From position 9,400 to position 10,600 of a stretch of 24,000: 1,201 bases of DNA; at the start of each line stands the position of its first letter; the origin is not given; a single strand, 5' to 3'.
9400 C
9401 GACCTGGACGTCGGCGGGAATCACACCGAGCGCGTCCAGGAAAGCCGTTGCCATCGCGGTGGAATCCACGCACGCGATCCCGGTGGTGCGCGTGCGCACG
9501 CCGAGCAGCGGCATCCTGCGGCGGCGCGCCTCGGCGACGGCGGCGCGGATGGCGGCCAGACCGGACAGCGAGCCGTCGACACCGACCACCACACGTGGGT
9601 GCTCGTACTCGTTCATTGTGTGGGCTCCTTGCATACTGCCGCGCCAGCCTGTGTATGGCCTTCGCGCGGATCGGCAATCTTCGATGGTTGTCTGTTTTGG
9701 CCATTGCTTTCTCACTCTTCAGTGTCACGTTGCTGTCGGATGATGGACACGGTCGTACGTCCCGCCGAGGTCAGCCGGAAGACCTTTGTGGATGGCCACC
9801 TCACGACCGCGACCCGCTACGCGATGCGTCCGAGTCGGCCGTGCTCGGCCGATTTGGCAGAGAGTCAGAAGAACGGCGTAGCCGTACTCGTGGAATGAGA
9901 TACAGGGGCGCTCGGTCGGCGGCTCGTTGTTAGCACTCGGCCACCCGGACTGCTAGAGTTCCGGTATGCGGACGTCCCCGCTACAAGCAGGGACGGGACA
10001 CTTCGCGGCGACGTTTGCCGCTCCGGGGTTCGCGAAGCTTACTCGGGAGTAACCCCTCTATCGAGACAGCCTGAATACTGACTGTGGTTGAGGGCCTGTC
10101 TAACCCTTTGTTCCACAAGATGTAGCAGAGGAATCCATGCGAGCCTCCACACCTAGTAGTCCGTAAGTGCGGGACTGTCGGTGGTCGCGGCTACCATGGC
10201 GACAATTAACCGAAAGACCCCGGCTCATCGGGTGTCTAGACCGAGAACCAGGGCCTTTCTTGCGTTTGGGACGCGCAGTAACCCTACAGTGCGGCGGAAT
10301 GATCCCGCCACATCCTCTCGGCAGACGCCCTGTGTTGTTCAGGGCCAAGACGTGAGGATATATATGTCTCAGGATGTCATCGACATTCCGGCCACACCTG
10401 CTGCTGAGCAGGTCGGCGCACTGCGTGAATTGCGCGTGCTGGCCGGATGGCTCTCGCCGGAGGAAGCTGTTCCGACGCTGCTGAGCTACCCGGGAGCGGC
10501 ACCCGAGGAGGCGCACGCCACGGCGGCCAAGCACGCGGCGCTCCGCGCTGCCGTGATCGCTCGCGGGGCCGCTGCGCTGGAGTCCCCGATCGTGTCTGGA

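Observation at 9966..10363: ~400-nt structured leader or ncRNA with mutually exclusive helices and a possible leaderless uORF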

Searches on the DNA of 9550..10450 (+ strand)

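Call 4: search_rna_families(source=window, start=9550, end=10450, threshold=evalue, max_evalue=10, show_alignments=3)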
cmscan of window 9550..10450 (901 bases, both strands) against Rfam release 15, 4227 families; matches with E-value up to 10: 1.
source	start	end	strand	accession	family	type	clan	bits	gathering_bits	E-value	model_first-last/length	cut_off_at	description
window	10112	10155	-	RF01880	Xist_exon1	Gene; lncRNA;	-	10.7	50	4.8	35-85/85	no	X-chromosome inactivation gene exon 1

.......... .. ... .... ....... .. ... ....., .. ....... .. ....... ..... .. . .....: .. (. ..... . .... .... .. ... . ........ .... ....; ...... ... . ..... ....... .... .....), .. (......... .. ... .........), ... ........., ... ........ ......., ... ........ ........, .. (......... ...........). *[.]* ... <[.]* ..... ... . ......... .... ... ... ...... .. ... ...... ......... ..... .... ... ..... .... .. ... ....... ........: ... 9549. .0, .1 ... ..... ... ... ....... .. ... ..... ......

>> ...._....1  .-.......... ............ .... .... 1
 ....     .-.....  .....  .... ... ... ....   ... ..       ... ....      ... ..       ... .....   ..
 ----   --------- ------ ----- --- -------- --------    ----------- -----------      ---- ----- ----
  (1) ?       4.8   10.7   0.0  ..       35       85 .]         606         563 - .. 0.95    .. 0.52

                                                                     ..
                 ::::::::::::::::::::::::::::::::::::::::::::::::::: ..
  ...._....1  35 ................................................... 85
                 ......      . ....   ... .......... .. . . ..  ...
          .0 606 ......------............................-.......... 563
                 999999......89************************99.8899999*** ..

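Call 65: search_dna_similar(query=window:10150-10366:+, collection=plasmids, mode=distant, max_evalue=0.01, max_rows=10)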
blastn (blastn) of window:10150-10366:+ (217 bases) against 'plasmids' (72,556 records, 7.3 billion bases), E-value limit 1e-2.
No match.

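Call 66: search_dna_similar(query=window:10150-10366:+, collection=phages, mode=distant, max_evalue=0.01, max_rows=10)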
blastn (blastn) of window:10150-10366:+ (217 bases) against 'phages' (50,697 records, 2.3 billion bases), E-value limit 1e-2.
No match.

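Call 89: build_rna_model(alignment_id=A7, structure=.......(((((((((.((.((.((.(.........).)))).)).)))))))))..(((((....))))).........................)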
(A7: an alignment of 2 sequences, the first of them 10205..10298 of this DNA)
Model R1 built from alignment A7 (2 sequences, 96 columns); structure: as given.
model positions 96; base pairs 21; branch points 1; effective number of sequences 0.95; information 0.595 bits per position. Calibrated on 0.2 Mb of random sequence (short: E-values are rough).
structure used (alignment columns):
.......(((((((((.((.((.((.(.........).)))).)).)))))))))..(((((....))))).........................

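Call 106: search_with_rna_model(model_id=R1, sources=[L063, L064, L066], max_evalue=1, show_alignments=4)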
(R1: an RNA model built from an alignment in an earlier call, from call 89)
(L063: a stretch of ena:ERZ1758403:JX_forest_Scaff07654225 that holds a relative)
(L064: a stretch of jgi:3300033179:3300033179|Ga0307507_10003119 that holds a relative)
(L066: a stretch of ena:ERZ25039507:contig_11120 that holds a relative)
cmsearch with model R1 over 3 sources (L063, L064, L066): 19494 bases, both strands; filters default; matches with E-value up to 1: 4.
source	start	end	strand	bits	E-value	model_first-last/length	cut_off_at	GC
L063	3375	3470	+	110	4.3e-35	1-96/96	no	0.6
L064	3840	3936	+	78.8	1.2e-24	1-96/96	no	0.63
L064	3847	3893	-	16.2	0.0011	8-55/96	no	0.74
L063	3382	3429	-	15.7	0.0017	8-55/96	no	0.67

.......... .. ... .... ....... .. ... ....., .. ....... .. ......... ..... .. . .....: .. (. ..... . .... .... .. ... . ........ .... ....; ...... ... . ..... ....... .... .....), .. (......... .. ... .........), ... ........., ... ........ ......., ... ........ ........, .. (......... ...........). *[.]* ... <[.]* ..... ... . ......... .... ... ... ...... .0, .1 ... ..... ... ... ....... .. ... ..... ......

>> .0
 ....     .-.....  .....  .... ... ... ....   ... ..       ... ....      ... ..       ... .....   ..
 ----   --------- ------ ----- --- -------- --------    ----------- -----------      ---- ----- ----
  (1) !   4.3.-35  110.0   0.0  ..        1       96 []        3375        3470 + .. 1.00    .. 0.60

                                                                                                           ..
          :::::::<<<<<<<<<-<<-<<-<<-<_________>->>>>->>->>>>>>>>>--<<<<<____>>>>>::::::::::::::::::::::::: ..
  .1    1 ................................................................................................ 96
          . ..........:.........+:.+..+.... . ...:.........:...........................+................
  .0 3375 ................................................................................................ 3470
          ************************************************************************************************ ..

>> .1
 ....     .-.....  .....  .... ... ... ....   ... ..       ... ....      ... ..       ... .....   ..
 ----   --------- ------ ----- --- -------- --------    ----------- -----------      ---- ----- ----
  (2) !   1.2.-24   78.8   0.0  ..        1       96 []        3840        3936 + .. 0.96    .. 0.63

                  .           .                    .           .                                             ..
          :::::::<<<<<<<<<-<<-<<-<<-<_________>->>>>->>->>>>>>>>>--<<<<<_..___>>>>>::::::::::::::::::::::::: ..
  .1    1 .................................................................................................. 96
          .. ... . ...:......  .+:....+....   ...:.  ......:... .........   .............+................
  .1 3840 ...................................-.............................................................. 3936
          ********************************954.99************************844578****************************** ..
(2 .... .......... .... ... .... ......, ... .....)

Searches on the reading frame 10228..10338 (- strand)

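Call 69: search_protein_families(library=pfam, proteins=[window:10228-10338:-], max_evalue=1)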
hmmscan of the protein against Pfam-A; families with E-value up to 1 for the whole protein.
seq(37 aa): 1 family
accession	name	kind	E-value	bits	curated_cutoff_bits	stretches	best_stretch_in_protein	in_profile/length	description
PF19397.4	DUF5972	-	0.017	15.1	22.6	1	11-22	12-23/28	Family of unknown function (DUF5972)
